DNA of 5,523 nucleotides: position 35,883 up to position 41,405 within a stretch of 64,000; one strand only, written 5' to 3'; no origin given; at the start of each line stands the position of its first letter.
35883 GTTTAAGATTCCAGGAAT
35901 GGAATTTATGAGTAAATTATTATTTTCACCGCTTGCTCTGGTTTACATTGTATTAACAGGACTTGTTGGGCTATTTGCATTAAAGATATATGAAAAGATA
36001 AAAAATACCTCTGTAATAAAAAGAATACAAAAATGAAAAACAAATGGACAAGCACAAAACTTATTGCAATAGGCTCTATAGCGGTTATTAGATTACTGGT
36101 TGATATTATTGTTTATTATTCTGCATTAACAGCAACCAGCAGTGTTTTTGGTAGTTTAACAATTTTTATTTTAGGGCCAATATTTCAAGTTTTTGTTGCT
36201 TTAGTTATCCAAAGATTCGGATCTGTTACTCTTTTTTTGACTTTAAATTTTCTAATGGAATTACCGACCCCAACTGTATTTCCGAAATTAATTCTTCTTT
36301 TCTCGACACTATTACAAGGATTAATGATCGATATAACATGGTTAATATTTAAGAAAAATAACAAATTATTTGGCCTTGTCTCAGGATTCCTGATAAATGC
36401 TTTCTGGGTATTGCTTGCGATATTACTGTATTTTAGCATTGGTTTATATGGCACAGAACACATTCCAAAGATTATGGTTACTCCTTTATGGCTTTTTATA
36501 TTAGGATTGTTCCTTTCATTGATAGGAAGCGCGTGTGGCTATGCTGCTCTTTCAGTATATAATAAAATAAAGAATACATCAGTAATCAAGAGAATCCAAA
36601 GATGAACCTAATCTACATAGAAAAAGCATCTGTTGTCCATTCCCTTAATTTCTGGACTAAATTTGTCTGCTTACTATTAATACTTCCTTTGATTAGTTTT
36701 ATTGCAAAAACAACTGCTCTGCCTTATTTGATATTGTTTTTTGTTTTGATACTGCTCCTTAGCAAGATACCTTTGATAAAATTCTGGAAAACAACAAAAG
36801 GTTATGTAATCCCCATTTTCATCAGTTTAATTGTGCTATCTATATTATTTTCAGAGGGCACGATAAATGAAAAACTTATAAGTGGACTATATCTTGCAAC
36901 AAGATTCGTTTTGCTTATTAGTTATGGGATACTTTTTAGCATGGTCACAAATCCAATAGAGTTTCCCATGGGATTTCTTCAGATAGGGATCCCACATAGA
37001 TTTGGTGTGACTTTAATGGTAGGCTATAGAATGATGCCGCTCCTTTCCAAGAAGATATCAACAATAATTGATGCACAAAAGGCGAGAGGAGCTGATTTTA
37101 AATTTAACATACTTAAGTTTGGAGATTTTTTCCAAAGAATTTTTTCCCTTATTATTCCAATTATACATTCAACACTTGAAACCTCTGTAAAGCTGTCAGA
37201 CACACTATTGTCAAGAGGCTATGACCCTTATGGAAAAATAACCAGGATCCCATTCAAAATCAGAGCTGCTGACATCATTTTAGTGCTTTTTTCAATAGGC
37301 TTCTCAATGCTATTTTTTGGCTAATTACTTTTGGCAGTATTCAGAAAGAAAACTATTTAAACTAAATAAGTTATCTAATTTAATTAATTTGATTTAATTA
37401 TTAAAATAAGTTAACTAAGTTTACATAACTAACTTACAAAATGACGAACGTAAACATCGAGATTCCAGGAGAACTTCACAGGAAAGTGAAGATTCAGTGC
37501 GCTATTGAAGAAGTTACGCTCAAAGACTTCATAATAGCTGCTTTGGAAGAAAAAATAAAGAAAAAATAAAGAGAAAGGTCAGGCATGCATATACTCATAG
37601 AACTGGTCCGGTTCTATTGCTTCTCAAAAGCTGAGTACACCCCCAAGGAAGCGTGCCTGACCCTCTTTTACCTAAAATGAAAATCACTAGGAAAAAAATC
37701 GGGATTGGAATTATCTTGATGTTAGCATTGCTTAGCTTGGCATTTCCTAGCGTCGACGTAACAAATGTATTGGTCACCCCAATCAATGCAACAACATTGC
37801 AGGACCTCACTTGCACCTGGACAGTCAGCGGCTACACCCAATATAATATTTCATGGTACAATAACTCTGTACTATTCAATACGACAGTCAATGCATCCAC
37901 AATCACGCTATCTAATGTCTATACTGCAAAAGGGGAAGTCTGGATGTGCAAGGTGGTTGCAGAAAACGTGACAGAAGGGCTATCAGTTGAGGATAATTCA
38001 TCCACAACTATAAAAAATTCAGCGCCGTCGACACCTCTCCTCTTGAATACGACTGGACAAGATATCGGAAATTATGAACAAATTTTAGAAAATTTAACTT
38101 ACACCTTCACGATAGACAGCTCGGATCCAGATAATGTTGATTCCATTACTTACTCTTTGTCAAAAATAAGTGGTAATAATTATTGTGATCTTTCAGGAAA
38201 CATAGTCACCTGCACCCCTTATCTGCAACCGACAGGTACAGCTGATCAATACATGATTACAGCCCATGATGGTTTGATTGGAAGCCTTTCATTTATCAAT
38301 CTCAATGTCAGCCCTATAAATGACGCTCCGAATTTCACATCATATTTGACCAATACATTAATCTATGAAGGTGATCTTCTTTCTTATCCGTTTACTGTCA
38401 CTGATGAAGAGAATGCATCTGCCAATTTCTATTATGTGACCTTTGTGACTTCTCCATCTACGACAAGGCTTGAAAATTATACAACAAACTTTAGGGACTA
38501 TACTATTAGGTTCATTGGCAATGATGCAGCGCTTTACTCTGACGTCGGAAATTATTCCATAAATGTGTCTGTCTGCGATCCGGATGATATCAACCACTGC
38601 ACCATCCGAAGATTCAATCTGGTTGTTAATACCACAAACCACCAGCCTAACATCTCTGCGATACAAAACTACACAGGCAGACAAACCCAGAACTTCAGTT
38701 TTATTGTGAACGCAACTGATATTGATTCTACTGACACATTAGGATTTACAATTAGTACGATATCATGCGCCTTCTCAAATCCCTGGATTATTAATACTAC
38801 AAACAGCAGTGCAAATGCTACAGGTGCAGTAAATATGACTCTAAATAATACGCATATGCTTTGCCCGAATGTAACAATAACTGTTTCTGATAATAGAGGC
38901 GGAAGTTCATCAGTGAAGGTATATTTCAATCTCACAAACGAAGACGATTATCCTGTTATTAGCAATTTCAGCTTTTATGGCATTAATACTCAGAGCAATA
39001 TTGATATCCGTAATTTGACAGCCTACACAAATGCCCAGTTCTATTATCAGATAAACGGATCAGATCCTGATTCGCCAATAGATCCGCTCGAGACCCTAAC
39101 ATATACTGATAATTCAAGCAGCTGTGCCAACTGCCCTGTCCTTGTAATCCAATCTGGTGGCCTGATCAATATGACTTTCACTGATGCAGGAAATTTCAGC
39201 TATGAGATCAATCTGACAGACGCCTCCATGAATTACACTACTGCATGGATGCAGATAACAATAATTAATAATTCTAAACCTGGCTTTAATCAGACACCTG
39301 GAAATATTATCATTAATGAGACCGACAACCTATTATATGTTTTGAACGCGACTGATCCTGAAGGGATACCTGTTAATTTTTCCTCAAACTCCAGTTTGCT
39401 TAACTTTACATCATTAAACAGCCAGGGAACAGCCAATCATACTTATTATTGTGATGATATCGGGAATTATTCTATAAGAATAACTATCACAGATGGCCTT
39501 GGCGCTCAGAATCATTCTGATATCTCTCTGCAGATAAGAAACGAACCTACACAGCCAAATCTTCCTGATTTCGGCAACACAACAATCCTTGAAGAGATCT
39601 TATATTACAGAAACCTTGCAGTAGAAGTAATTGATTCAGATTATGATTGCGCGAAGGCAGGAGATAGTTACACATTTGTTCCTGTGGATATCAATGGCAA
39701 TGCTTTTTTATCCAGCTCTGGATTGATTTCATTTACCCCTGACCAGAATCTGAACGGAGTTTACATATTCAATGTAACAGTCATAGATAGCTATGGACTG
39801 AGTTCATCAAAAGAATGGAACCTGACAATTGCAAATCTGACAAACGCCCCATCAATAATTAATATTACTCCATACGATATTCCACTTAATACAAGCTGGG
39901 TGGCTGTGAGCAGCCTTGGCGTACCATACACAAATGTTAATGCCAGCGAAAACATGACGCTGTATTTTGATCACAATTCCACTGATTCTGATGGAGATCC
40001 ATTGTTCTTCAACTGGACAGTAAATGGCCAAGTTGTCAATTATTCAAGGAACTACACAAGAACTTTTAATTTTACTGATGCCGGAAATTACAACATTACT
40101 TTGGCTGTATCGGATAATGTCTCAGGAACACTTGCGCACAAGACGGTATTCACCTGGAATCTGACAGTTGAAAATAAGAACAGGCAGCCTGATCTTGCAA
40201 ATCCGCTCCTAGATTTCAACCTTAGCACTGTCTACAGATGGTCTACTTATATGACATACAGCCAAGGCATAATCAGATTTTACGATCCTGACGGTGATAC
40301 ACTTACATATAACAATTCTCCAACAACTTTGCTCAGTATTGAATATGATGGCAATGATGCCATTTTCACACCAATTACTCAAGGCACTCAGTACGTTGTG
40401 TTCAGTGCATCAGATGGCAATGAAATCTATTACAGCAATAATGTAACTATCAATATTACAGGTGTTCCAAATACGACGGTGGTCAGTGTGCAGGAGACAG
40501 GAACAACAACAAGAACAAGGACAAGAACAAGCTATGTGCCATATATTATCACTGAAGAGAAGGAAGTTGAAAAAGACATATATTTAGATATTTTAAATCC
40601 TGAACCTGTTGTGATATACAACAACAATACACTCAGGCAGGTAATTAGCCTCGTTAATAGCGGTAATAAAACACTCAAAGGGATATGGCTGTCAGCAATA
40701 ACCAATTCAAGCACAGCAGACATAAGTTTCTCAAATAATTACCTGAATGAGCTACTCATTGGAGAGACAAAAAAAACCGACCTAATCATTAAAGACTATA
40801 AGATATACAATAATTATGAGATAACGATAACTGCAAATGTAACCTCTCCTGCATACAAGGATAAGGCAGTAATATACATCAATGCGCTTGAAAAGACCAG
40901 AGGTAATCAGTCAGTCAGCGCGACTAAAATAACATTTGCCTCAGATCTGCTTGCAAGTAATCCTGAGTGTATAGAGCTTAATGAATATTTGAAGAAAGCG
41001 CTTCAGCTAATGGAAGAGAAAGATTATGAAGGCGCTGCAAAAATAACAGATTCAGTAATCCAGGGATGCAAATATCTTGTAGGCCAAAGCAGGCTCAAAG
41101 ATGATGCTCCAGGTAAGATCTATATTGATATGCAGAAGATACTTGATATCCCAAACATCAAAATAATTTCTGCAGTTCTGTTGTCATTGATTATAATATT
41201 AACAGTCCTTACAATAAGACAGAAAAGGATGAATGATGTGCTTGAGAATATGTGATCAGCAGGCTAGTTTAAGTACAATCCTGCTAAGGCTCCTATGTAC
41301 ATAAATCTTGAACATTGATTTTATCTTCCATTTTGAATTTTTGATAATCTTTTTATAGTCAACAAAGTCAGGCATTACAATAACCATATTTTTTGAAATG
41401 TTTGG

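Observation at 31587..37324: ECF-type importer with a fused A1-A2 ATPase, six tandem paralogous S-component-like genes and one T component in a single overlap-coupled operon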

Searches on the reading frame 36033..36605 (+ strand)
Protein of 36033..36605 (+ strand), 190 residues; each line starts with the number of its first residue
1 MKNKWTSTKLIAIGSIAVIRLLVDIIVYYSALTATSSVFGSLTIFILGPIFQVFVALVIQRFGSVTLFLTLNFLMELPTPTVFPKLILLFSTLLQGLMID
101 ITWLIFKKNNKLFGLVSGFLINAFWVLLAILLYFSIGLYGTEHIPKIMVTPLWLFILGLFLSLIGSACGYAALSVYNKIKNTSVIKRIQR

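Call 3: search_protein_families(library=pfam, proteins=[window:36033-36605:+], max_evalue=0.1)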
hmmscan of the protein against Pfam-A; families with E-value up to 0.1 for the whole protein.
window:36033-36605:+ (190 aa): 0 families

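Call 4: search_protein_families(library=ncbifam, proteins=[window:36033-36605:+], max_evalue=0.1)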
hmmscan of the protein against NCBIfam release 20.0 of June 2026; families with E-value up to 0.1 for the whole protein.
window:36033-36605:+ (190 aa): 1 family
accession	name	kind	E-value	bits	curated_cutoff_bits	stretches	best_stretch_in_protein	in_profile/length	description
TIGR04286.1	MSEP-CTERM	equivalog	0.0019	16.2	150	1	84-168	6-89/920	MSEP-CTERM sorting domain-containing protein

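Call 6: find_homologous_proteins(query=window:36033-36602:+, max_evalue=0.001)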
Query window:36033-36602:+ (190 aa): 1 proteins with E <= 0.001 among 766 candidates.
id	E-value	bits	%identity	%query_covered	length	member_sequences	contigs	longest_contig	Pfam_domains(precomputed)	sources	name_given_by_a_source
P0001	4.2e-111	387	100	100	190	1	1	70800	-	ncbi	ncbi:MAG: hypothetical protein ABIJ34_05070 [archaeon]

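Call 18: search_protein_families(library=pfam, alignment_id=A2, max_evalue=0.01)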
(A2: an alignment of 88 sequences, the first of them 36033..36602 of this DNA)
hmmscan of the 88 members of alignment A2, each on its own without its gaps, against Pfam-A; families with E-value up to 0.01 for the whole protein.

A. member 1, window:36033-36602:+ (190 aa): 0 families

B. families by the number of members that match (of 88 scanned): 10 families
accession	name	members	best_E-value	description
PF09605.15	Trep_Strep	20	1.2e-08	Hypothetical bacterial integral membrane protein (Trep_Strep)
PF09819.14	ABC_cobalt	3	0.00015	ABC-type cobalt transport system, permease component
PF21235.4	UBA_ARI1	1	0.0017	E3 ubiquitin-protein ligase ARIH1, UBA-like domain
PF12822.12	ECF_trnsprt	1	0.0037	ECF transporter, substrate-specific component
PF23906.1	DUF7248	1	0.0037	Family of unknown function (DUF7248)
PF11044.13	TMEMspv1-c74-12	1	0.0045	Plectrovirus spv1-c74 ORF 12 transmembrane protein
PF18955.5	DUF5698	1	0.0048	Domain of unknown function (DUF5698)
PF17647.6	DUF5518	1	0.0067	Family of unknown function (DUF5518)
PF08566.15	Pam17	1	0.0075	Mitochondrial import protein Pam17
PF13488.11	Gly-zipper_Omp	1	0.0078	Glycine zipper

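Call 37: predict_structure(alignment_id=A2)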
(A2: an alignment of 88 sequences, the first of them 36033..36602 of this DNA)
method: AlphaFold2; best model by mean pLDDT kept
length: 190 residues; sequences in the alignment: 88
mean_pLDDT: 94.7   pTM: 0.90
mean pLDDT of the five models: 94.7, 94.4, 94.3, 93.9, 93.9
residues with pLDDT >= 90: 163; 70-90: 25; 50-70: 2; < 50: 0
segments of 3 or more residues with pLDDT < 50: none
pLDDT, mean of each block of 10 residues (from residue 1): 87 98 93 85 94 98 98 95 92 98 98 98 96 88 89 96 98 98 97
secondary structure, 60 per line:
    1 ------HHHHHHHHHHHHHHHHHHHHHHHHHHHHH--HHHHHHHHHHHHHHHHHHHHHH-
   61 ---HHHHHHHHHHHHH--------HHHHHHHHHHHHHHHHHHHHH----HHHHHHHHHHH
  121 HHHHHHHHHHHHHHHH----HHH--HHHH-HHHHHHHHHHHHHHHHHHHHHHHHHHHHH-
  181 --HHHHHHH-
elements in order: H7-35 H38-59 H64-76 H85-105 H110-136 H146-149 H151-179 H183-189

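Call 41: fold_search(model_id=the predicted structure, library=pdb)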
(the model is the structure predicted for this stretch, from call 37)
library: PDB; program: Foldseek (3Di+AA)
matches with E <= 10: 177; with E <= 0.001: 0
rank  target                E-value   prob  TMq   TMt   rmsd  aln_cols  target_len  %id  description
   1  5edl                  7.8e-03  1.00  0.60  0.58   5.1       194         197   18  Crystal structure of an S-component of ECF transporter (released 2016-08-17)
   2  4muu_A                2.3e-01  1.00  0.63  0.67   4.1       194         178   12  Structure of ThiT with pyrithiamine bound (released 2014-09-17)
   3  6ykm_A                7.9e-01  0.06  0.15  0.12  22.9       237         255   17  Structure of C. jejuni MotAB (released 2020-09-30)
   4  4u4w_A                1.2e+00  0.15  0.23  0.13  12.8       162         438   12  Structure of a nitrate/nitrite antiporter NarK in nitrate-bound occluded state (released 2015-07-15)
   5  6kki                  1.2e+00  0.12  0.19  0.12  15.8       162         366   15  Crystal structure of Drug:Proton Antiporter-1 (DHA1) Family SotB, in the inward-occluded conformation (released 2020-07-29)
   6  4huq_S                1.3e+00  0.85  0.56  0.63   4.9       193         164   14  Crystal Structure of a transporter (released 2013-04-17)
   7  7q36                  1.4e+00  0.14  0.25  0.21  13.6       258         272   11  Crystal structure of KR2 sodium pump rhodopsin pressurized with krypton (released 2022-04-27)
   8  6rf7                  1.5e+00  0.13  0.25  0.20  13.6       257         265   12  Crystal structure of the light-driven sodium pump KR2 in the monomeric form, pH 8.9 (released 2019-04-24)
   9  8jd6_R                1.6e+00  0.09  0.23  0.08  18.4       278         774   13  Cryo-EM structure of Gi1-bound metabotropic glutamate receptor mGlu4 (released 2023-06-21)
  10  6tk7                  1.6e+00  0.14  0.26  0.21  13.4       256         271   11  Femtosecond to millisecond structural changes in a light-driven sodium pump: Dark structure in acidic conditions (released 2020-05-27)
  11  3x3b                  1.6e+00  0.13  0.25  0.21  13.5       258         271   11  Crystal structure of the light-driven sodium pump KR2 in acidic state (released 2015-04-08)
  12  7rd6                  1.6e+00  0.13  0.23  0.06  17.2       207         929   12  Structure of the S. cerevisiae P4B ATPase lipid flippase in the E2P state (released 2021-09-29)
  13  8wgb_B                1.7e+00  0.11  0.22  0.09  18.6       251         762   12  mGlu2-4 heterodimer bound with Gi (released 2024-10-30)
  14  5zfp_J                1.8e+00  0.06  0.19  0.17  24.1       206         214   14  Structure of the ExbB/ExbD hexameric complex (released 2018-05-09)
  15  9vdm                  1.9e+00  0.12  0.26  0.07  15.9       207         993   15  Cryo-EM structure of human ATP9A (AMPPCP) E2P state open form (released 2025-09-03)
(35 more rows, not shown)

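Call 42: find_homologous_proteins(query=A2, max_evalue=0.001)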
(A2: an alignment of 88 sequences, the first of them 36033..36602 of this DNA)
Query A2 (88 sequences) (190 aa, profile of the alignment): 8 proteins with E <= 0.001 among 8000 candidates.
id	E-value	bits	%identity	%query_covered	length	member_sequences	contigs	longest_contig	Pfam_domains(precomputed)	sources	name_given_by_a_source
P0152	2.3e-58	215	35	99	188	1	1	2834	-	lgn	-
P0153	1.8e-57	212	35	98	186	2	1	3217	-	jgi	-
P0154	9.7e-56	207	37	98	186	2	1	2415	-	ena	-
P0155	3.1e-55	205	31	99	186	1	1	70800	-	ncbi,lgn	ncbi:MAG: hypothetical protein ABIJ34_05055 [archaeon]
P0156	1.9e-51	193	35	100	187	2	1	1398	-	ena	-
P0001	3.1e-42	163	100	100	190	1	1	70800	-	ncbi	ncbi:MAG: hypothetical protein ABIJ34_05070 [archaeon]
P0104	3.8e-41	159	26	85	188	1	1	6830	-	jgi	-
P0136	3.1e-37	146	19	73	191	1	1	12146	-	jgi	jgi:hypothetical protein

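Call 56: find_encoding_contigs(protein=P0001, flank=10000, max_places=2)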
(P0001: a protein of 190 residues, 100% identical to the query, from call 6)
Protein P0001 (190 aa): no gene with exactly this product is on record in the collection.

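Call 57: find_encoding_contigs(protein=P0155, flank=10000, max_places=3)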
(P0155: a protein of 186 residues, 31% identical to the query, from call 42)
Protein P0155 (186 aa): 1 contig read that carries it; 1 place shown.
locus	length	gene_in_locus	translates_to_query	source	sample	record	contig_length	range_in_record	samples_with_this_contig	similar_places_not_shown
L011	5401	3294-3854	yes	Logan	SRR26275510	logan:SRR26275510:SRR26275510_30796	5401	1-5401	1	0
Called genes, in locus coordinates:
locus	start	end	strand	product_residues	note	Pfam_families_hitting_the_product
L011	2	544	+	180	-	?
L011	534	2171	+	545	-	PF02463:SMC_N (weak), PF03193:RsgA_GTPase (faint), PF13476:AAA_23 (faint), PF00005:ABC_tran, PF13304:AAA_21, PF00005:ABC_tran, PF02463:SMC_N (weak), PF13304:AAA_21 (weak), +5 more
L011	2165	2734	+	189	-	-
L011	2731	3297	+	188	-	-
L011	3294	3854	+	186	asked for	-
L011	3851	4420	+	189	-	-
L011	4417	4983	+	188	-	-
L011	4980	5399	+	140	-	?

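Call 73: search_solved_structures(query=A2, max_evalue=10, show_alignments=1)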
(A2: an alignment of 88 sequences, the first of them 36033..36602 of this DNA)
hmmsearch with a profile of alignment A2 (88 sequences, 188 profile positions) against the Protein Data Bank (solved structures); distinct sequences matched with E-value up to 10: 0.

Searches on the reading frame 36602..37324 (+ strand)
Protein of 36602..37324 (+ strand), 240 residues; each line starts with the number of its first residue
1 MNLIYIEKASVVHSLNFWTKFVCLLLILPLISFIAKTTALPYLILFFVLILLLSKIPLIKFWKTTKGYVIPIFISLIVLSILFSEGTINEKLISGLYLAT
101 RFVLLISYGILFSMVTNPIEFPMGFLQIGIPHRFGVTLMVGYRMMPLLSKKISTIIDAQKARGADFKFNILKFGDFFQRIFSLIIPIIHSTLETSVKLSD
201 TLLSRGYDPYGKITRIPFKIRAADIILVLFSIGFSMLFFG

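Call 3: search_protein_families(library=pfam, proteins=[window:36602-37324:+], max_evalue=0.1)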
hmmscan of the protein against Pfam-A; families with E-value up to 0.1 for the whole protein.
window:36602-37324:+ (240 aa): 1 family
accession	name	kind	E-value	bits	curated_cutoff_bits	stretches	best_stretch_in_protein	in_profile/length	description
PF02361.21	CbiQ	-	7e-20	72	25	1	10-209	3-210/216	Cobalt transport protein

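Call 4: search_protein_families(library=ncbifam, proteins=[window:36602-37324:+], max_evalue=0.1)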
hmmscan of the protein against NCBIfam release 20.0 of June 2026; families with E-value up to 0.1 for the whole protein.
window:36602-37324:+ (240 aa): 1 family
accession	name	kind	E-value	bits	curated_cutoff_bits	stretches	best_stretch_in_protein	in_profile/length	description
TIGR02454.1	ECF_T_CbiQ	equivalog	1.1e-09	38.4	111.8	1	18-164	4-164/200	cobalt ECF transporter T component CbiQ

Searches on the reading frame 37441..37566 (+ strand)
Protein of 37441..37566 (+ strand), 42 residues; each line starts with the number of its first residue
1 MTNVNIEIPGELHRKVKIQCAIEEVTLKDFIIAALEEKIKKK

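Call 78: search_protein_families(library=pfam, proteins=[window:37441-37566:+], max_evalue=0.1)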
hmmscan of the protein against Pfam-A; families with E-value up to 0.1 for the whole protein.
seq(42 aa): 3 families
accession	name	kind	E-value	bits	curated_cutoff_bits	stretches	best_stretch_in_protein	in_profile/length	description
PF05534.18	HicB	-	0.0069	16.7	21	1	5-35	21-51/51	HicB family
PF09386.16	ParD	-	0.028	15.2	27.3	1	1-36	1-36/80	Antitoxin ParD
PF23807.1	RHH_10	-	0.036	14.8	27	1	4-37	26-59/84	Ribbon-helix-helix protein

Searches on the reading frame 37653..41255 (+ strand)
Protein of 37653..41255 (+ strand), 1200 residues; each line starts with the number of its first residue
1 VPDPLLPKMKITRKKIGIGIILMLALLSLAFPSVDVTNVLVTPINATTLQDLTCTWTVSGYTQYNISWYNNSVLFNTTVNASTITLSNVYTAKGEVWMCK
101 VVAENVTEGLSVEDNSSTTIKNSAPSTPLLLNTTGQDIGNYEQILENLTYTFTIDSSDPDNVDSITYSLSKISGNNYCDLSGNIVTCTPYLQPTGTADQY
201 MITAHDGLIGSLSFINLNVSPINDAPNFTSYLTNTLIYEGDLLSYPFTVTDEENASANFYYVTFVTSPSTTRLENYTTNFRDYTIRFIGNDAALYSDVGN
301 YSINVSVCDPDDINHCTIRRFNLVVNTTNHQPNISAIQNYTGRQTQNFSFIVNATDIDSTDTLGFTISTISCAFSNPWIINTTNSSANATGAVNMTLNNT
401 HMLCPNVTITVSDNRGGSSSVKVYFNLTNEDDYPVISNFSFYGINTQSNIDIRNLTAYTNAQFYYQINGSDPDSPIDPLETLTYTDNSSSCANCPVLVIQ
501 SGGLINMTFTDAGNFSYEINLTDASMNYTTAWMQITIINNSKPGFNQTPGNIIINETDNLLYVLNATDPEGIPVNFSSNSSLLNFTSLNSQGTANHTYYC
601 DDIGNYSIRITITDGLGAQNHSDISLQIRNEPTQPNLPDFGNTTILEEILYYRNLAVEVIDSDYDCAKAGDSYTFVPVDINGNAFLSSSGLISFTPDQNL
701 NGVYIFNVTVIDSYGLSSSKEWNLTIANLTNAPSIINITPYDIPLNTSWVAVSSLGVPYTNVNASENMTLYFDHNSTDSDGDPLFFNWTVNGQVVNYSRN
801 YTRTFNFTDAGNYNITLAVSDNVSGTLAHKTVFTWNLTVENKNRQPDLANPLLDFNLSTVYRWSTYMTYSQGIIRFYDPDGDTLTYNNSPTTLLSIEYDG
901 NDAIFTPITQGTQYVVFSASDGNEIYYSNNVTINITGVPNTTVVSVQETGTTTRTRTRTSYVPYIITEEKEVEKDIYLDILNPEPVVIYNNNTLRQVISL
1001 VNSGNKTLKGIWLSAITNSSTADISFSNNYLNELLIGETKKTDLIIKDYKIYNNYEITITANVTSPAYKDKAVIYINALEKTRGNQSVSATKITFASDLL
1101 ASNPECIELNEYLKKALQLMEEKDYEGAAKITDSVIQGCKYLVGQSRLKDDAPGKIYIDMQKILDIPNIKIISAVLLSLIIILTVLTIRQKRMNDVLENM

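Call 60: search_protein_families(library=pfam, proteins=[window:37653-41255:+], max_evalue=0.001)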
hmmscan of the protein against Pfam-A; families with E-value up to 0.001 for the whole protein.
window:37653-41255:+ (1200 aa): 3 families
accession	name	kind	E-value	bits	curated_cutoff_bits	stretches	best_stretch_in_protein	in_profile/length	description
PF17963.7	Big_9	-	7.6e-14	52.8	23.6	1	657-724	21-88/89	Bacterial Ig domain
PF18911.6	PKD_4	-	6.9e-08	32.9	27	0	763-825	13-74/85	PKD domain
PF00801.26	PKD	-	0.00071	20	23.5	0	766-832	13-78/80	PKD domain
